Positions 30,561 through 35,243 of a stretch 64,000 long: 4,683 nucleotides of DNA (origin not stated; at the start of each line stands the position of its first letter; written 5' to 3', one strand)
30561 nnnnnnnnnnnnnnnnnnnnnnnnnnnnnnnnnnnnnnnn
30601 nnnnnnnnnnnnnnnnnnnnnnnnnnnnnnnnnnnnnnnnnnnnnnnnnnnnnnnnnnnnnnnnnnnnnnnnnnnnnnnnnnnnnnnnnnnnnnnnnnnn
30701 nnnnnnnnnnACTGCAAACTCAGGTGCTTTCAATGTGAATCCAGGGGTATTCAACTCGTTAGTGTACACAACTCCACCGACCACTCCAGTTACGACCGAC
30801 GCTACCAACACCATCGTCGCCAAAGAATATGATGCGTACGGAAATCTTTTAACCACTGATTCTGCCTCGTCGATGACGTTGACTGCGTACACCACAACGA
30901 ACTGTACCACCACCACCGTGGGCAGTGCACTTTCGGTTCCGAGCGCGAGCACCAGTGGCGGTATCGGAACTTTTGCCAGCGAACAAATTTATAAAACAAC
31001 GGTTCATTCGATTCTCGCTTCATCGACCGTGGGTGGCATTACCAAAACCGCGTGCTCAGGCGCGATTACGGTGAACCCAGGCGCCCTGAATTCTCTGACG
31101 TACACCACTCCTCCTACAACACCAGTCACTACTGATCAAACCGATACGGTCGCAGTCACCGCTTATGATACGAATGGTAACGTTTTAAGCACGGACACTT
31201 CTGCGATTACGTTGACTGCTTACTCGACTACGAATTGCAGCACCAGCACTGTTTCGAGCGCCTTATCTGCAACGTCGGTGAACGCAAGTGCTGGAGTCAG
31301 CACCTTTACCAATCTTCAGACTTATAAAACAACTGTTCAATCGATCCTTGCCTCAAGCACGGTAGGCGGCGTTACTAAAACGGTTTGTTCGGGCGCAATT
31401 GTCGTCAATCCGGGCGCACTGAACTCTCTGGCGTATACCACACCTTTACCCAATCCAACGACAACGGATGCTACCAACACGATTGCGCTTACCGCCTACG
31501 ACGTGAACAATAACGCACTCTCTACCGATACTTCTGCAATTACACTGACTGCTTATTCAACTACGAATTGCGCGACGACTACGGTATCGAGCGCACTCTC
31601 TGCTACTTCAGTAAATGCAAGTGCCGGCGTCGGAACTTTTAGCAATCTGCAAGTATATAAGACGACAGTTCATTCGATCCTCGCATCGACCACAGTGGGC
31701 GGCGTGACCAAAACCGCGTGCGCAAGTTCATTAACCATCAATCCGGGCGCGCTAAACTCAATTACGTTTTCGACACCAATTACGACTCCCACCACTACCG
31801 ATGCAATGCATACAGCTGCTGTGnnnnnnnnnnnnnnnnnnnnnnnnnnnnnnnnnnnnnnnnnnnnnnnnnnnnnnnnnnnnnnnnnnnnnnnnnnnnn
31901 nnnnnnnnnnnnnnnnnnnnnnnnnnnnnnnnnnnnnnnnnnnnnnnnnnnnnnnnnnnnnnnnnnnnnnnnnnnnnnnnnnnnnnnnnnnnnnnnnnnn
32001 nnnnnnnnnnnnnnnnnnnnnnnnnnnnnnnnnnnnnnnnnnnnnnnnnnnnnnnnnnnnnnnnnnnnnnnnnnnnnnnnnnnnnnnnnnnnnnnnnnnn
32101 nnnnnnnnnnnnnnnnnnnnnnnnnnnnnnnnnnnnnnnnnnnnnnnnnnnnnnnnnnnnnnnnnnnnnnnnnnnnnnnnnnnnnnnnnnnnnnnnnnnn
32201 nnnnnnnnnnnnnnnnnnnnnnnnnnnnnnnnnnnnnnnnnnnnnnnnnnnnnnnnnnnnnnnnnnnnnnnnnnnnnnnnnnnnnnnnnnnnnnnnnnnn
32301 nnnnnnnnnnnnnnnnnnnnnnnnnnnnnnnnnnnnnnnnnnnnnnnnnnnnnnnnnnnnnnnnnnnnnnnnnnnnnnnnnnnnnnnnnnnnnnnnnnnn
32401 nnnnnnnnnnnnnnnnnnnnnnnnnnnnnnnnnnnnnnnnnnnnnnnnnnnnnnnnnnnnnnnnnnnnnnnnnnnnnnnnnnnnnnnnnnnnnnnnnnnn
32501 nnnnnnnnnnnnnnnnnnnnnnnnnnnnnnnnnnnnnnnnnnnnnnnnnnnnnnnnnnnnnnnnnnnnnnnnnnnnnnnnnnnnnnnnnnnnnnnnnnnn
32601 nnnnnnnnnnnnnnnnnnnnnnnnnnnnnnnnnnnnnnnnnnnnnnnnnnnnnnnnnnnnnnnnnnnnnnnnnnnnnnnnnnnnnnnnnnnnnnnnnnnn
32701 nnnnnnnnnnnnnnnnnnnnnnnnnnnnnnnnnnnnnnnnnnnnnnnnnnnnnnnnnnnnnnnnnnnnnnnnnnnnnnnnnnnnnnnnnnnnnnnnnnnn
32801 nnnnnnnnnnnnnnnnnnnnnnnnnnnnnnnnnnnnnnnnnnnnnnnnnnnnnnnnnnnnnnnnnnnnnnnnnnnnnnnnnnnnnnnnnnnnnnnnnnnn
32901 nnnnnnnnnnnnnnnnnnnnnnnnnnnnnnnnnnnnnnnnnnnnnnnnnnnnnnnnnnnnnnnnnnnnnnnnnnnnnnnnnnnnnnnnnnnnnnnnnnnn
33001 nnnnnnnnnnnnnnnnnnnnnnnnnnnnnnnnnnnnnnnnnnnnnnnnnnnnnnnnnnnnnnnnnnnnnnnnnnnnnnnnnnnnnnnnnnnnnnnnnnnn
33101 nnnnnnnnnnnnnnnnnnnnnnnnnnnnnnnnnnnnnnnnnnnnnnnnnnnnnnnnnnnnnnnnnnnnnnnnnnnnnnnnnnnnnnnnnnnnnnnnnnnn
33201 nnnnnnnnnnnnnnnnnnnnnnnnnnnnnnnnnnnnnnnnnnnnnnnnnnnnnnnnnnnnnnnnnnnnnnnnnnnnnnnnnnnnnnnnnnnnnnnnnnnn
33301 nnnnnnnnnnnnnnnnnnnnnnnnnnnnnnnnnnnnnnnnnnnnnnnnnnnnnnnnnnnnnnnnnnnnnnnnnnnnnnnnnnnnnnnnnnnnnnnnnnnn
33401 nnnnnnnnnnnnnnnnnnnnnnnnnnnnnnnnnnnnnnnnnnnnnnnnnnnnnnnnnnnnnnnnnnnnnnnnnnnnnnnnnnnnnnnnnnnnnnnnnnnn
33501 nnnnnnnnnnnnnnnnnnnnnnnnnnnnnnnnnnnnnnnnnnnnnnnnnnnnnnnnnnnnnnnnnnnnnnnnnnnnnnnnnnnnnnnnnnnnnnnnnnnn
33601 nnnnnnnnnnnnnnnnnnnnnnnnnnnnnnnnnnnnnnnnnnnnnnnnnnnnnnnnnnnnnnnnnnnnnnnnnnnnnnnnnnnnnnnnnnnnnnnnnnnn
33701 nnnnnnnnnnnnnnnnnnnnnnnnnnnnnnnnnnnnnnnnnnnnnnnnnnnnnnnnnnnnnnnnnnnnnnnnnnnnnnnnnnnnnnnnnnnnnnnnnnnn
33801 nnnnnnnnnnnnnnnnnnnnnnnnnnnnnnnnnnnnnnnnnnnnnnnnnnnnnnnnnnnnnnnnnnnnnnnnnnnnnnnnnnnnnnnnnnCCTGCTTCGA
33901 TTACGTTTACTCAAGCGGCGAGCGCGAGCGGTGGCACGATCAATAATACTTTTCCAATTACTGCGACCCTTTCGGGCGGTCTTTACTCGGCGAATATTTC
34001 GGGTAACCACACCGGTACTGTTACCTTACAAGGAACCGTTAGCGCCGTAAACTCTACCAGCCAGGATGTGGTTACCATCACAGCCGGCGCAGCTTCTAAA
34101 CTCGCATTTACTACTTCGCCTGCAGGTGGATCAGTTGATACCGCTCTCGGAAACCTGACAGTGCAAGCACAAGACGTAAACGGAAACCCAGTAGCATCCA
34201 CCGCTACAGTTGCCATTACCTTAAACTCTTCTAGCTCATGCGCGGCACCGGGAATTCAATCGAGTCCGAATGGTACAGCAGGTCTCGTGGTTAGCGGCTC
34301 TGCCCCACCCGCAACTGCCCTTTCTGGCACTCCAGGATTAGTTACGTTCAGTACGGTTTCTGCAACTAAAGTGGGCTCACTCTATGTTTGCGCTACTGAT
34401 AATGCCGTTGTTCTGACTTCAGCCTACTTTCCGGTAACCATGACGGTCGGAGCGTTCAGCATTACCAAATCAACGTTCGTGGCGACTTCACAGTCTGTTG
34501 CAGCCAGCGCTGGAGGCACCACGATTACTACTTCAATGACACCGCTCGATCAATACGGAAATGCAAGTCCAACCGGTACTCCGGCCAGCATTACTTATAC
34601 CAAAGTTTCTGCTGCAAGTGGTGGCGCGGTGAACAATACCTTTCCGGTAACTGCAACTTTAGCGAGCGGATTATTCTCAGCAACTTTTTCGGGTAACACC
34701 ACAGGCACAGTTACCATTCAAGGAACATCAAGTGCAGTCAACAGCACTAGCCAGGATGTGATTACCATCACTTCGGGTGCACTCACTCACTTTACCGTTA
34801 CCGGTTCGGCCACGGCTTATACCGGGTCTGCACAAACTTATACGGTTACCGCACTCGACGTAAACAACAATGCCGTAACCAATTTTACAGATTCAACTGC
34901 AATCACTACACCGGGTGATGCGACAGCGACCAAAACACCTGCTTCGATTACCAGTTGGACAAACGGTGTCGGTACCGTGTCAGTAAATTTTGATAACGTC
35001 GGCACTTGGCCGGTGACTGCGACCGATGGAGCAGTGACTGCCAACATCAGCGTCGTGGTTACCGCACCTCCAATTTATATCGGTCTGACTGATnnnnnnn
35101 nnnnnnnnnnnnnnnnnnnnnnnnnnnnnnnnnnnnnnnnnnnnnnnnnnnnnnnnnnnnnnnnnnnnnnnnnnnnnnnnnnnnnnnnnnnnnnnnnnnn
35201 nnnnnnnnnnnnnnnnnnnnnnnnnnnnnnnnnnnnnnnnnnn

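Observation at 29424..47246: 5,940-aa secreted giant protein combining Big, Calx-beta and GLUG beta-helix modules in three mega-repeats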

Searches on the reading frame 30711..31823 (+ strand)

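Call 58: search_protein_families(library=pfam, proteins=[window:30711-31823:+], max_evalue=1)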
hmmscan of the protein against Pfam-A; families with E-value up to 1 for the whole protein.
window:30711-31823:+ (371 aa): 4 families
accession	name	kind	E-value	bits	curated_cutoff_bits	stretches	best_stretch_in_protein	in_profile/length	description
PF17786.7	Mannosidase_ig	-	2.4e-06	28.4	23.4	2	141-187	13-59/91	Mannosidase Ig/CBM-like domain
PF20622.4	Big_15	-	6e-06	26.5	27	1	141-166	55-80/82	Bacterial Ig domain (Big_16)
PF20572.3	DUF6781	-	0.025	14.9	27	0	146-201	13-64/213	Family of unknown function (DUF6781)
PF25139.2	LysM14_C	-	0.037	15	27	0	167-234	2-69/121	Secreted LysM effector LysM14, C-terminal domain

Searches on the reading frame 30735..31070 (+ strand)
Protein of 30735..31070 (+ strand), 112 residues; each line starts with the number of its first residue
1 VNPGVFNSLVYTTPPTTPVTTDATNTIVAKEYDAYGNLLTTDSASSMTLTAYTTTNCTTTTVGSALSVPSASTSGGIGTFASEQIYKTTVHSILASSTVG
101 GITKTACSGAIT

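Call 78: search_solved_structures(query=A4, max_evalue=1)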
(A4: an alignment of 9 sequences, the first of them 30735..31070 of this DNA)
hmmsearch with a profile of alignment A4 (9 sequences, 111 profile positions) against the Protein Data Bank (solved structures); distinct sequences matched with E-value up to 1: 0.

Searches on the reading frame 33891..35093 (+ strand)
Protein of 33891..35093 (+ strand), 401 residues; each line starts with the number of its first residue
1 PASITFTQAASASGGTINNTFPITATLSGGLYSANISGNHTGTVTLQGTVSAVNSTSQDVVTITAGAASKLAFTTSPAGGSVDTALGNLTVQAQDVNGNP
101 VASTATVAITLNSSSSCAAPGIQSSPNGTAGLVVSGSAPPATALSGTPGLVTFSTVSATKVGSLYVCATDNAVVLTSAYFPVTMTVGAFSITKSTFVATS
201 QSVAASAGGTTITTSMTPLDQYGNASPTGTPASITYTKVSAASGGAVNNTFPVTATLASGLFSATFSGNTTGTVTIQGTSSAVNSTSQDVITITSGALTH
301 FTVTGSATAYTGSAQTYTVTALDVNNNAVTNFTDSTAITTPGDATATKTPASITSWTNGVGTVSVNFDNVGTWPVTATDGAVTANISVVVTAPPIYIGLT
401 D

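Call 58: search_protein_families(library=pfam, proteins=[window:33891-35093:+], max_evalue=1)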
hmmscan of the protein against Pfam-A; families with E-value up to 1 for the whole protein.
window:33891-35093:+ (401 aa): 2 families
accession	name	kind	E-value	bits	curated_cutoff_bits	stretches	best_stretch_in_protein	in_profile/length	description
PF09134.16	Invasin_D3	-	0.018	16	33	2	88-139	23-72/98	Invasin, domain 3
PF11606.14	AlcCBM31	-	0.2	12.3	25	0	249-292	39-82/93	Family 31 carbohydrate binding protein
